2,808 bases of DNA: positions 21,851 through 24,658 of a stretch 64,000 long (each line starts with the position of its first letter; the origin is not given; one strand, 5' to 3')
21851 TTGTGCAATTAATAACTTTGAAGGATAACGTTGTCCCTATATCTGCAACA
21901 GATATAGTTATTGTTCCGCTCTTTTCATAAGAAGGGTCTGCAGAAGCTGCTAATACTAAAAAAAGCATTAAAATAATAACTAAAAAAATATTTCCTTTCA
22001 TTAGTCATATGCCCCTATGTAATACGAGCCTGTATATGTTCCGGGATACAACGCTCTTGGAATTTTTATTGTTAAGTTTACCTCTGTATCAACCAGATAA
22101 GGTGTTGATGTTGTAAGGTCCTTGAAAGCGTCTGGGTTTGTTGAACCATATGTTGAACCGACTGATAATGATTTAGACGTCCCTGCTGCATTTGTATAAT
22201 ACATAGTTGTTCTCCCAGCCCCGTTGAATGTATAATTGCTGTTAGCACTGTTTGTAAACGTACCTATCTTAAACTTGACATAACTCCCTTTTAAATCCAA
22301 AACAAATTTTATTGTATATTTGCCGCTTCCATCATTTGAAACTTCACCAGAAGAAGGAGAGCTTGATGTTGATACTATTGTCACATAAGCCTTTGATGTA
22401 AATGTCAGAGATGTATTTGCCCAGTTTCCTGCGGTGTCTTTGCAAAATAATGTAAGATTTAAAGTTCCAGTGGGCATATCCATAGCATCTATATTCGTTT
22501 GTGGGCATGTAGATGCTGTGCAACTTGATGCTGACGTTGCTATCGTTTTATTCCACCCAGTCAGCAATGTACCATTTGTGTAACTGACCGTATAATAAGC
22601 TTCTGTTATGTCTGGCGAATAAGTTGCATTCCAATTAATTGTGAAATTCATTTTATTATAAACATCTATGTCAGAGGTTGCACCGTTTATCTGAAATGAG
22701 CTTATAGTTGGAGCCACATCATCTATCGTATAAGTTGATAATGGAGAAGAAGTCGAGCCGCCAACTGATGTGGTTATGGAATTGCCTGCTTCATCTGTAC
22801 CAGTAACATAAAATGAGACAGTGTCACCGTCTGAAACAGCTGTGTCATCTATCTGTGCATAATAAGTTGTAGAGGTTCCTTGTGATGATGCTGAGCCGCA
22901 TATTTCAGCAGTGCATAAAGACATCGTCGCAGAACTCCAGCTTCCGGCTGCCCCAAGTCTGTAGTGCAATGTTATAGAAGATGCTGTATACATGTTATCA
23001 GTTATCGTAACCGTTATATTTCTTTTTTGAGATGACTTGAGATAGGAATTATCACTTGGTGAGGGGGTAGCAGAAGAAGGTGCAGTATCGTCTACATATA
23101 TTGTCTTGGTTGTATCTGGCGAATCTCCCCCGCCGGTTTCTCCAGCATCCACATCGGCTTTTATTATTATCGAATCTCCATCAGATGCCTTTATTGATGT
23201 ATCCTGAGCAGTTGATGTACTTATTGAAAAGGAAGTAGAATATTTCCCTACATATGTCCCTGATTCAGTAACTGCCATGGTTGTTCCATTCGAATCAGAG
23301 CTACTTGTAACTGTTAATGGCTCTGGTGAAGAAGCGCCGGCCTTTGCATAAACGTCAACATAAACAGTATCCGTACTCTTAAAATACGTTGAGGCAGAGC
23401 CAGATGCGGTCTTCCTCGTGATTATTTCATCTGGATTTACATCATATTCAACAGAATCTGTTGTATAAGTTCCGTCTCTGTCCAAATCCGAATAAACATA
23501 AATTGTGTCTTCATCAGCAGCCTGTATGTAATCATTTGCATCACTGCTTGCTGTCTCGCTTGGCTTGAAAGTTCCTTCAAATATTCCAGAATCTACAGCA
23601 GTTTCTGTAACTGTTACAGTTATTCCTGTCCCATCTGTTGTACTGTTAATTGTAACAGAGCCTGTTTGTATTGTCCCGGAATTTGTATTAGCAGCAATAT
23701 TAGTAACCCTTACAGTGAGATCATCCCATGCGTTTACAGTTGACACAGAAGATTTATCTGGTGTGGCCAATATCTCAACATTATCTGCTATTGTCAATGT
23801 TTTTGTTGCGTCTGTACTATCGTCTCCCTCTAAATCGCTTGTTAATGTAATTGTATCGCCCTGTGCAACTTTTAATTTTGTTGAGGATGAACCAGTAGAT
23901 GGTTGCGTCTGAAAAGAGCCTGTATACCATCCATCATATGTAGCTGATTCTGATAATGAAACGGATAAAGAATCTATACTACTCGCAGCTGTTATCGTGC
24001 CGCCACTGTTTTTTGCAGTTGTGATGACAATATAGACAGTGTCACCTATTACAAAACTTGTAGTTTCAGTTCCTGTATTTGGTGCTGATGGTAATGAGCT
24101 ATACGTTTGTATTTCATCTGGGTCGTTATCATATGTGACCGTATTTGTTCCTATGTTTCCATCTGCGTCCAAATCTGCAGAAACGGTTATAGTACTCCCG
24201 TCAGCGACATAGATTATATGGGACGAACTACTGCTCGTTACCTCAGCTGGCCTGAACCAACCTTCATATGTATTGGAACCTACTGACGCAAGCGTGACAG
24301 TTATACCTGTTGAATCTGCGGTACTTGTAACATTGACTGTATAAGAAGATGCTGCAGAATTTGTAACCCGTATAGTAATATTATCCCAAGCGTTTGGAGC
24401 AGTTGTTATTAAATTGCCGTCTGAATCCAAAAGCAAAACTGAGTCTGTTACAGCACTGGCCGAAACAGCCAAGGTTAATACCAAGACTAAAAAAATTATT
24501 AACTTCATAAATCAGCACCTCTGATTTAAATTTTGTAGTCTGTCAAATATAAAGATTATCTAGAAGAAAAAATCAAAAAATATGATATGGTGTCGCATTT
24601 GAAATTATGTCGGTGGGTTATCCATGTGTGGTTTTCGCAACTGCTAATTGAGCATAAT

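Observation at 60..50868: Every tRNA gene in the window is interrupted: 7 tRNAs carry 13 predicted inserts, mostly at non-canonical positions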

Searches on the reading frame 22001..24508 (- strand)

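Call 14: search_protein_families(library=pfam, proteins=[window:22001-24508:-], max_evalue=0.00001)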
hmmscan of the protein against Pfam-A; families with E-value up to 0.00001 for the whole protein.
window:22001-24508:- (835 aa): 0 families

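Call 26: search_protein_families(library=pfam, proteins=[window:22001-24508:-], max_evalue=0.01)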
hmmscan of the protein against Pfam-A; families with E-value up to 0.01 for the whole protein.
window:22001-24508:- (835 aa): 1 family
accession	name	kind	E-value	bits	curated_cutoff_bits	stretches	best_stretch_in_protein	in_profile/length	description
PF07745.19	Glyco_hydro_53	-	0.0034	16.9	24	1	36-92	98-154/340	Glycosyl hydrolase family 53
